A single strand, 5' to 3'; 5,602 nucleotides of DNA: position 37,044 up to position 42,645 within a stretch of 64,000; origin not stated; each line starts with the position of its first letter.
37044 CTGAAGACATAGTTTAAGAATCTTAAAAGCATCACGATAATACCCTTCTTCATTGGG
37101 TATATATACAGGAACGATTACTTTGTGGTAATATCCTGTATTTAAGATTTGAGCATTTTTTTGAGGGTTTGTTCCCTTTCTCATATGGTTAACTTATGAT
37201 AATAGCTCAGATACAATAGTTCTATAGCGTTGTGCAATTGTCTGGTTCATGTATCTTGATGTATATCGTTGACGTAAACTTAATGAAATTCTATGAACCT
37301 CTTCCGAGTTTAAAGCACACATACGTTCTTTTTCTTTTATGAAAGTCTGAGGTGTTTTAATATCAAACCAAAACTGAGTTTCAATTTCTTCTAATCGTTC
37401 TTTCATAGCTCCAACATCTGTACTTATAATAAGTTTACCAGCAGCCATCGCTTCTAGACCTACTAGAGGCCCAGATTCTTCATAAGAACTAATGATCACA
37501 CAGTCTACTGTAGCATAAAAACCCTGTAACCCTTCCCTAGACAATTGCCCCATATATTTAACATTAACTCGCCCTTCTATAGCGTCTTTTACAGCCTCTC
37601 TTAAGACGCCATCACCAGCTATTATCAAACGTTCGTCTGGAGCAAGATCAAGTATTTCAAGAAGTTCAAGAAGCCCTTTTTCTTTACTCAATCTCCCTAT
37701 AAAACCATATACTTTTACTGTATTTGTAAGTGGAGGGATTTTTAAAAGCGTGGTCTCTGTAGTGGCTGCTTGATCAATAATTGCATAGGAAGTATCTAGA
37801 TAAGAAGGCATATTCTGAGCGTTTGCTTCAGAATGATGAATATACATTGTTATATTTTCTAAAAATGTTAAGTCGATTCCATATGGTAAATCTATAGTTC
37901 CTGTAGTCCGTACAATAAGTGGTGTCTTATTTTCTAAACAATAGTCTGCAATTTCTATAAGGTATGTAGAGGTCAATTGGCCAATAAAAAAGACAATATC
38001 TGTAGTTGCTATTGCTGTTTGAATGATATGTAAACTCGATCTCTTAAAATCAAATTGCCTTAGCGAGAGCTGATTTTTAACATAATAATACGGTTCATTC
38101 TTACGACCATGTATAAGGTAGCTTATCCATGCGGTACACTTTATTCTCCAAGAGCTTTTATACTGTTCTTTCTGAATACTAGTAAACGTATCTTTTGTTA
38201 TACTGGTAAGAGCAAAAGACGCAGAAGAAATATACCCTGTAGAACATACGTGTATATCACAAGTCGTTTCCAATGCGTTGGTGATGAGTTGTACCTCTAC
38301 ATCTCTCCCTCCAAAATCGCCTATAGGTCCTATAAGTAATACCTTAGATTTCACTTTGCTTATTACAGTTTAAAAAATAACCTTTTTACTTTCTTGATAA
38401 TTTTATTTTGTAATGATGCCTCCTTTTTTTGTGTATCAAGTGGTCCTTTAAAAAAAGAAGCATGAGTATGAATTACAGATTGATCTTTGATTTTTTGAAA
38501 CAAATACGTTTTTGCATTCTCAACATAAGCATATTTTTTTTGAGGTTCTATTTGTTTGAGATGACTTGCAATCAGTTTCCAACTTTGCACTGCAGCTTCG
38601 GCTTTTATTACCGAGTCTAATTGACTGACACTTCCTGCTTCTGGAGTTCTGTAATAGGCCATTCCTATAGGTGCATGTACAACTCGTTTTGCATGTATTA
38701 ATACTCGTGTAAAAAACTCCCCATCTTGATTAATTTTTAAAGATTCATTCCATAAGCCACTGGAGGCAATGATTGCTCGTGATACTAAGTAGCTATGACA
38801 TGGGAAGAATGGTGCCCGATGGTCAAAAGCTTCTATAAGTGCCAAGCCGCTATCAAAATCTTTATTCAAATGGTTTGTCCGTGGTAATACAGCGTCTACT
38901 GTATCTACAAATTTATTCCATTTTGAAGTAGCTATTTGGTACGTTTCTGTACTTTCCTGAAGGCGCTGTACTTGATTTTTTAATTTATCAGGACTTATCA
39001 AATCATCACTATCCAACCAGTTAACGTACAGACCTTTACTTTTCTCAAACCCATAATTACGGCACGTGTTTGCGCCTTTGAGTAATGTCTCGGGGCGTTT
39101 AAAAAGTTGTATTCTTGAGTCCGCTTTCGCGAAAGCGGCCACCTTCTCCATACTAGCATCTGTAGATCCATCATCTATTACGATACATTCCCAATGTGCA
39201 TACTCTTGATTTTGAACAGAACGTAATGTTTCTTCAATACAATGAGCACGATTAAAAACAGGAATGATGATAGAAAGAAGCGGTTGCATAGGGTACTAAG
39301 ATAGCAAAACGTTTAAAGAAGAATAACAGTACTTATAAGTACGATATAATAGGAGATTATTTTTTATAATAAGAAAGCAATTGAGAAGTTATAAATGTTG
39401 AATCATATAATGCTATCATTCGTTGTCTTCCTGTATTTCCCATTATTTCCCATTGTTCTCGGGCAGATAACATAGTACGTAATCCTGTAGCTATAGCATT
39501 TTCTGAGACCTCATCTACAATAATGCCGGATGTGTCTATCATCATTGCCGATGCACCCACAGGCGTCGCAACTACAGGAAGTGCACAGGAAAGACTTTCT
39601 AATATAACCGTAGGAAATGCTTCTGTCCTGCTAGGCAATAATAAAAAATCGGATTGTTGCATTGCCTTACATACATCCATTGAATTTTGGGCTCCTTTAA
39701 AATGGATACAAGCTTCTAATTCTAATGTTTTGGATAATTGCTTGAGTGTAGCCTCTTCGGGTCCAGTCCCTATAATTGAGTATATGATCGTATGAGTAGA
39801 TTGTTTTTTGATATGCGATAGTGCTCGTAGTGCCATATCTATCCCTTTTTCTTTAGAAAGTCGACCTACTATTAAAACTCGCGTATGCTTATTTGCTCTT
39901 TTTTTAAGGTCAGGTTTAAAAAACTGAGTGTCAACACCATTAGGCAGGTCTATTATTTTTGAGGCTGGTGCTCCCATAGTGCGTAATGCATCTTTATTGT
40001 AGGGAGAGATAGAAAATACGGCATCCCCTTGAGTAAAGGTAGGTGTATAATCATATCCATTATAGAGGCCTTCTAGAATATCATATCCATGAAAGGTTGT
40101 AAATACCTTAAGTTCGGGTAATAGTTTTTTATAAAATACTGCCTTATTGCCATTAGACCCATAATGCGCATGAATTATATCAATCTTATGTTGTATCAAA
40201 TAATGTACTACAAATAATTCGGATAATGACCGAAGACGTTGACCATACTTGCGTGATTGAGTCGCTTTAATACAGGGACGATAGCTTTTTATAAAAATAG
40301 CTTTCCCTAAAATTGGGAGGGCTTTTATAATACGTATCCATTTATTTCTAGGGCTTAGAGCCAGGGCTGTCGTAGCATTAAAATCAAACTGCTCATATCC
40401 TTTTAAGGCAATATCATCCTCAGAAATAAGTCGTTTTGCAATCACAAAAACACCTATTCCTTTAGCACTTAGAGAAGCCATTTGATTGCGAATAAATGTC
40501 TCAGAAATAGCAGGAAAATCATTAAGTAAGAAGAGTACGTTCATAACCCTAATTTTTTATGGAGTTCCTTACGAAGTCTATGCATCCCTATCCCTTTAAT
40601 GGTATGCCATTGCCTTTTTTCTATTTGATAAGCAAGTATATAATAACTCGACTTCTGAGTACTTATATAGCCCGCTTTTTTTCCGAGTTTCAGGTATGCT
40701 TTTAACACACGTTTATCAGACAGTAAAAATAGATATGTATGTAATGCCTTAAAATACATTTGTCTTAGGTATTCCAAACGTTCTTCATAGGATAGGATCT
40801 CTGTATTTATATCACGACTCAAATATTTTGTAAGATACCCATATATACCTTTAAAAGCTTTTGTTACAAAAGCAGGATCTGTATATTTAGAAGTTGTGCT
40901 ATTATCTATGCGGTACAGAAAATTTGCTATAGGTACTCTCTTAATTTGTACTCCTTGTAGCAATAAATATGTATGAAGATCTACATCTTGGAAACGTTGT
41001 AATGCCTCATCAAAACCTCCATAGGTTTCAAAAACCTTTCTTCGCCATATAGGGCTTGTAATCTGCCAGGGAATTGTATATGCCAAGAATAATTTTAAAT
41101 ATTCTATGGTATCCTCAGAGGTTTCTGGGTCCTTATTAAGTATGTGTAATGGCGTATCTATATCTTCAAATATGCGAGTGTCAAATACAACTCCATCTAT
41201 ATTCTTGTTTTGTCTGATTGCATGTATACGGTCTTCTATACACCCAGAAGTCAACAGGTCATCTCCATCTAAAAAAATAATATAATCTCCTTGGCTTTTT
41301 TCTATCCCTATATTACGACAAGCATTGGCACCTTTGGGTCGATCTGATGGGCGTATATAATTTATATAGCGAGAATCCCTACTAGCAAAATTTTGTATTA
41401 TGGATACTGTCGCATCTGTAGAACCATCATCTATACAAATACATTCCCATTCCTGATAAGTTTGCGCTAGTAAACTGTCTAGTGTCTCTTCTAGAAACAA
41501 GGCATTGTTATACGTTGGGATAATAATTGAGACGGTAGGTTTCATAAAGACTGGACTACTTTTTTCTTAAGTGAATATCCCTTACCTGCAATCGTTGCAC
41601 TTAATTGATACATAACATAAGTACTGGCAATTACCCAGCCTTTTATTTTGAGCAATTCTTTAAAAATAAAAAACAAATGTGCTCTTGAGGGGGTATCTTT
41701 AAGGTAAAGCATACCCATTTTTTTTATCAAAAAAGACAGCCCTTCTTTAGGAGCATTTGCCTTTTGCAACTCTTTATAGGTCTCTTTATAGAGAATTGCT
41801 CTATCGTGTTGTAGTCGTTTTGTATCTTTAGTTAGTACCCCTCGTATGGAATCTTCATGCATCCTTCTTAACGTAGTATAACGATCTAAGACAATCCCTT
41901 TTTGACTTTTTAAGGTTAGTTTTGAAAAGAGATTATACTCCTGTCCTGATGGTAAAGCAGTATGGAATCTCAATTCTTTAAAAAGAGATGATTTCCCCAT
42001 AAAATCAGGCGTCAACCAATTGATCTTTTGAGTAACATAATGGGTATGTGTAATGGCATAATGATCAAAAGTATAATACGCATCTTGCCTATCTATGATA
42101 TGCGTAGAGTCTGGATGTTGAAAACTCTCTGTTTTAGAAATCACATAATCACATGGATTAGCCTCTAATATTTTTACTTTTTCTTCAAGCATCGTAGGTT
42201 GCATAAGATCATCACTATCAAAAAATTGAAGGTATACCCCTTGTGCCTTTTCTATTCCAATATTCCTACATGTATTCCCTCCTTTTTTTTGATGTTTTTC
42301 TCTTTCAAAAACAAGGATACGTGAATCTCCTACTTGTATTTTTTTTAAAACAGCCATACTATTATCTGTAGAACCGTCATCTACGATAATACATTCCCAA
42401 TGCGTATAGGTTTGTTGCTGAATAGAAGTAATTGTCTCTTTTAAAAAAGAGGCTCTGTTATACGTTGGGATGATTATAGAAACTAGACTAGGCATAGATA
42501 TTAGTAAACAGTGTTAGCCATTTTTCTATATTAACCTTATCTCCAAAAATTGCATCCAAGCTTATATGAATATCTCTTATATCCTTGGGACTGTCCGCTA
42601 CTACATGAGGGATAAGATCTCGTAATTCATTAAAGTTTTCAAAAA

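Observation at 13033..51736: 38.7-kb single-strand glycan locus with mixed export logic: Wza/Wzc, Wzm/Wzt, a Wzy_C-family protein, and no Wzx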

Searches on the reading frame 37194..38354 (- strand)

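Call 4: search_protein_families(library=pfam, proteins=[window:37194-38354:-], max_evalue=0.001)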
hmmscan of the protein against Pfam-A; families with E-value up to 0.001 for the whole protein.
window:37194-38354:- (386 aa): 2 families
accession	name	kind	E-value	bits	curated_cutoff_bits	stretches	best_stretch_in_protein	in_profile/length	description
PF00534.26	Glycos_transf_1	-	1.2e-21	77.5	26.4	1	209-347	11-157/172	Glycosyl transferases group 1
PF13692.12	Glyco_trans_1_4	-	4e-19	69.7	27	1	214-341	2-135/142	Glycosyl transferases group 1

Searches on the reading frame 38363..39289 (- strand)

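Call 4: search_protein_families(library=pfam, proteins=[window:38363-39289:-], max_evalue=0.001)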
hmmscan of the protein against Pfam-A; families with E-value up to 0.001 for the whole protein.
window:38363-39289:- (308 aa): 3 families
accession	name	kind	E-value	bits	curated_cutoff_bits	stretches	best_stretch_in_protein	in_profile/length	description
PF00535.33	Glycos_transf_2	-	1.8e-29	103.2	23.3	1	6-115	1-108/168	Glycosyl transferase family 2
PF10111.15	Glyco_tranf_2_2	-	4.2e-20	72.8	27.3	1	6-214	1-217/276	Glycosyltransferase like family 2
PF13641.12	Glyco_tranf_2_3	-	4.3e-09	37.2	27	1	5-200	3-197/230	Glycosyltransferase like family 2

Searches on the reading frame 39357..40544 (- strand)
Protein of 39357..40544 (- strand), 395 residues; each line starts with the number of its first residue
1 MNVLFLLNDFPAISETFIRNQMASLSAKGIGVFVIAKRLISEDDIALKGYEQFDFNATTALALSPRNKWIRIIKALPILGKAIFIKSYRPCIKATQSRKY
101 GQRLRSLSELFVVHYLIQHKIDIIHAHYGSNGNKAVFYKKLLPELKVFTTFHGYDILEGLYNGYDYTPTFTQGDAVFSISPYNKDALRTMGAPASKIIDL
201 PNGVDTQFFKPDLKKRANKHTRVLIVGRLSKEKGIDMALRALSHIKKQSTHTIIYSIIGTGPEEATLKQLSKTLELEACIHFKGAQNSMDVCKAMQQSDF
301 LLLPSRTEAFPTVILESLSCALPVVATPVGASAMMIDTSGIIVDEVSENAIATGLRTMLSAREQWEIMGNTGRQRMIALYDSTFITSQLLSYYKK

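Call 3: search_protein_families(library=pfam, proteins=[window:39357-40544:-], max_evalue=0.001)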
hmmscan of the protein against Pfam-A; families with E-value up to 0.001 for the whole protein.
window:39357-40544:- (395 aa): 5 families
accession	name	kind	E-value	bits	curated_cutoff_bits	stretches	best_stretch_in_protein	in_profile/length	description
PF00534.26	Glycos_transf_1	-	1.5e-32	113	26.4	1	217-375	12-172/172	Glycosyl transferases group 1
PF13692.12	Glyco_trans_1_4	-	1.8e-27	96.8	27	1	222-360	3-141/142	Glycosyl transferases group 1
PF13439.12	Glyco_transf_4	-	2e-12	47.9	28.5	1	100-207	51-169/170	Glycosyltransferase Family 4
PF20706.3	GT4-conflict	-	1.8e-11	44.1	26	1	192-337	169-321/385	Family 4 Glycosyltransferase in conflict systems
PF13579.12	Glyco_trans_4_4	-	3.3e-05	24.7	29.7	1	103-203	53-158/158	Glycosyl transferase 4-like domain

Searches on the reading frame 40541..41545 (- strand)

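Call 3: search_protein_families(library=pfam, proteins=[window:40541-41545:-], max_evalue=0.001)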
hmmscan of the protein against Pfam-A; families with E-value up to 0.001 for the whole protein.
window:40541-41545:- (334 aa): 3 families
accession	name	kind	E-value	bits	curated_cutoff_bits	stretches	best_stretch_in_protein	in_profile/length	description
PF00535.33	Glycos_transf_2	-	5.1e-33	114.8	23.3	1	6-157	1-148/168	Glycosyl transferase family 2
PF10111.15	Glyco_tranf_2_2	-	3.3e-20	73.2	27.3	1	6-230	1-224/276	Glycosyltransferase like family 2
PF13641.12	Glyco_tranf_2_3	-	3.9e-13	50.4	27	1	3-207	1-207/230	Glycosyltransferase like family 2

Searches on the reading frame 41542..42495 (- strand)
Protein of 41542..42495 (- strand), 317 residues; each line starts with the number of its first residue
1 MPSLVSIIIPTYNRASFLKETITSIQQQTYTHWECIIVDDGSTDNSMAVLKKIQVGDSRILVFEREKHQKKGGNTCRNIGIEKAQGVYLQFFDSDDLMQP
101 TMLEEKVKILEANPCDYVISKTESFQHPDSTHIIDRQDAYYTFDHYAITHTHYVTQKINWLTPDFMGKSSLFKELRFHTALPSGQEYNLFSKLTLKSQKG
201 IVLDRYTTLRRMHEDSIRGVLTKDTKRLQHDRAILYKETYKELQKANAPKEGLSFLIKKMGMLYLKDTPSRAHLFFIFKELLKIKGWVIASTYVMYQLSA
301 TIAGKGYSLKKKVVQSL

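Call 3: search_protein_families(library=pfam, proteins=[window:41542-42495:-], max_evalue=0.001)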
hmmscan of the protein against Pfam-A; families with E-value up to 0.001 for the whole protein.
window:41542-42495:- (317 aa): 3 families
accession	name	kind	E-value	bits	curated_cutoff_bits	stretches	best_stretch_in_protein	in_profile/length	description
PF00535.33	Glycos_transf_2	-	2.2e-33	116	23.3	1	6-172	1-159/168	Glycosyl transferase family 2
PF10111.15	Glyco_tranf_2_2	-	4.1e-14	53.2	27.3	1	6-112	1-108/276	Glycosyltransferase like family 2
PF13641.12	Glyco_tranf_2_3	-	3.2e-09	37.6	27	1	2-129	1-129/230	Glycosyltransferase like family 2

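Call 12: find_encoding_contigs(protein=window:41542-42495:-, flank=10000, max_places=6)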
Protein window:41542-42495:- (317 aa): no gene with exactly this product is on record in the collection.
